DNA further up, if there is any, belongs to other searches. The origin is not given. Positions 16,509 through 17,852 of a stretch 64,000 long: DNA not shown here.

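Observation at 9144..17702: Operon coupling a Gfo/Idh/MocA oxidoreductase, a GHMP sugar kinase and a GalT/HIT-type nucleotidyltransferase with two large secreted proteins: candidate novel Leloir-like salvage pathway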

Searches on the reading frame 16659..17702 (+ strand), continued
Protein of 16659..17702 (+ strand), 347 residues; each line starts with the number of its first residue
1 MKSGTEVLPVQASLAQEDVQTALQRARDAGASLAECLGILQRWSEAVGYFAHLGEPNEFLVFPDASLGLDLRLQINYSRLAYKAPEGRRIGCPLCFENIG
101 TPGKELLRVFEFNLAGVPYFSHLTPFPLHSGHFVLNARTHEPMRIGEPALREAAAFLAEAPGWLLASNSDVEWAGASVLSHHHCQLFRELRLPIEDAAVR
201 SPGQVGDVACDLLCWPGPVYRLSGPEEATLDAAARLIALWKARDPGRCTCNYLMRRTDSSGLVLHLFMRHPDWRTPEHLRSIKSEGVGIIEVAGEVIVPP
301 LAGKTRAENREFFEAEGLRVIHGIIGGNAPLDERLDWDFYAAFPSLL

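Call 104: search_protein_families(library=pfam, proteins=[L045:659-2116:+, L045:2026-3528:+, L045:5338-6696:+, L045:6696-8189:+, L045:8186-8881:+, L045:8999-11056:+, L045:11053-12504:+, L045:12497-13666:+, L045:13675-14568:-, L045:15418-16707:-], max_evalue=0.001)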
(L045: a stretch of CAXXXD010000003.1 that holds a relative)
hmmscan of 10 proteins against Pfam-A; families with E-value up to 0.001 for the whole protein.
L045:659-2116:+ (485 aa): 1 family
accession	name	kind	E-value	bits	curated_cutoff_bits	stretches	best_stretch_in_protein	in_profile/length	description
PF02386.22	TrkH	-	1.2e-67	228.9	27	1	52-476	17-489/502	Cation transport protein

L045:2026-3528:+ (500 aa): 2 families
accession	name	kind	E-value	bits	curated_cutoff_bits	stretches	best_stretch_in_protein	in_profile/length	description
PF01547.30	SBP_bac_1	-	5e-24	86.3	26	1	137-413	11-306/307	Bacterial extracellular solute-binding protein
PF13416.11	SBP_bac_8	-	3.8e-23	83.1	27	1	142-436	4-272/279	Bacterial extracellular solute-binding protein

L045:5338-6696:+ (452 aa): 2 families
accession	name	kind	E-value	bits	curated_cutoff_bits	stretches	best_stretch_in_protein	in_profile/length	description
PF01547.30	SBP_bac_1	-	1.6e-18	68.2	26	1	123-363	66-304/307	Bacterial extracellular solute-binding protein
PF13416.11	SBP_bac_8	-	5.8e-13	49.7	27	1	151-387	71-271/279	Bacterial extracellular solute-binding protein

L045:6696-8189:+ (497 aa): 2 families
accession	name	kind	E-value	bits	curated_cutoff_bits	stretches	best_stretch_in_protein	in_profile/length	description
PF02518.31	HATPase_c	-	1.4e-20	74.2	26.4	1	385-492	2-109/111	Histidine kinase-, DNA gyrase B-, and HSP90-like ATPase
PF14501.12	HATPase_c_5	-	9.6e-08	32.3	22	1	389-478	6-90/102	GHKL domain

L045:8186-8881:+ (231 aa): 3 families
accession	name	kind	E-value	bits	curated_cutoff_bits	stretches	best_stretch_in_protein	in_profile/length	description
PF00072.30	Response_reg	-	1.3e-20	74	30.2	1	5-117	2-111/111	Response regulator receiver domain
PF00196.25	GerE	-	3.3e-10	39.9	23.5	1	157-209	2-54/57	Bacterial regulatory proteins, luxR family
PF14493.12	HTH_40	-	0.00059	20.5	27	0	164-222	4-62/89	Helix-turn-helix domain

L045:8999-11056:+ (685 aa): 5 families
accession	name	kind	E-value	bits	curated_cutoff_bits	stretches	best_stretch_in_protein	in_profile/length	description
PF13377.12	Peripla_BP_3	-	1.8e-20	74.1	26.5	1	178-334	1-167/167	Periplasmic binding protein-like domain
PF00392.27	GntR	-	1.8e-15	56.7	27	1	12-70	4-63/64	Bacterial regulatory proteins, gntR family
PF16269.10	DUF4922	-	1.2e-07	32.2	23.6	1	419-521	53-144/146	Domain of unknown function (DUF4922)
PF00532.27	Peripla_BP_1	-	2.4e-06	27.7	22.2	1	180-302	114-250/281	Periplasmic binding proteins and sugar binding domain of LacI family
PF14502.12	HTH_41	-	0.00085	19.1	25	0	29-70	4-47/48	Helix-turn-helix domain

L045:11053-12504:+ (483 aa): 3 families
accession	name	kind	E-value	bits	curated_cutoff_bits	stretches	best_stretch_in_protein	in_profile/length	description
PF00288.32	GHMP_kinases_N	-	3.5e-18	66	22.3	1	125-215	1-86/87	GHMP kinases N terminal domain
PF10509.15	GalKase_gal_bdg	-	7.7e-17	61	23.1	1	41-89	2-49/49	Galactokinase galactose-binding signature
PF08544.19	GHMP_kinases_C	-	5e-13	49.7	21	1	374-452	4-84/85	GHMP kinases C terminal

L045:12497-13666:+ (389 aa): 2 families
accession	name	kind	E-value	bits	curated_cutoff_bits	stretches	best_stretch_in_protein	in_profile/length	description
PF01979.26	Amidohydro_1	-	5.3e-36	125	25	1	58-383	2-344/345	Amidohydrolase family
PF07969.17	Amidohydro_3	-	2.8e-13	50.6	29.7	1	332-371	407-447/472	Amidohydrolase family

L045:13675-14568:- (297 aa): 2 families
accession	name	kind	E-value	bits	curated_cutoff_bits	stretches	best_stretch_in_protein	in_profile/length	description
PF03881.20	Fructosamin_kin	-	1.6e-82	277.4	22.4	1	14-292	10-281/288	Fructosamine kinase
PF01636.29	APH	-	9.7e-12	45.6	23.2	1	27-266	3-237/239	Phosphotransferase enzyme family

L045:15418-16707:- (429 aa): 1 family
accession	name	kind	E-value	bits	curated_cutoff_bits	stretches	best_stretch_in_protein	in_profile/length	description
PF00155.27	Aminotran_1_2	-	1.3e-37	130.3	19.7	1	48-406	18-346/361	Aminotransferase class I and II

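Call 105: search_solved_structures(query=L056:639-2060:+, max_evalue=0.00001)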
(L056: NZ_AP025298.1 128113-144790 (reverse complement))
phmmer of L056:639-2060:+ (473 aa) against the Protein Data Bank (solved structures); distinct sequences matched with E-value up to 0.00001: 7.
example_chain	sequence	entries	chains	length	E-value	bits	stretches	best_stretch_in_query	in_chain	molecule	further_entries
2ixa_A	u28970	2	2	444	1.7e-135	455.8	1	48-465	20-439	ALPHA-N-ACETYLGALACTOSAMINIDASE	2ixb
6t2b_A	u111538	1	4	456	1.7e-80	274.4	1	50-463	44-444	Glycosyl hydrolase family 109 protein 2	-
3m2t_A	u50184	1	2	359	2.8e-08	36.3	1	50-206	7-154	Probable dehydrogenase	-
3e18_A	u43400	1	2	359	1.2e-07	34.2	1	52-228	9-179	oxidoreductase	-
9azo_A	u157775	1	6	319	8.7e-07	31.4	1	50-176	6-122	PmdC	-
3nto_A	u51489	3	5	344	6.6e-06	28.5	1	50-177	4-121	Inositol 2-dehydrogenase/D-chiro-inositol 3-dehydrogenase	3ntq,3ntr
6a3f_A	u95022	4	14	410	9e-06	28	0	85-212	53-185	Putative dehydrogenase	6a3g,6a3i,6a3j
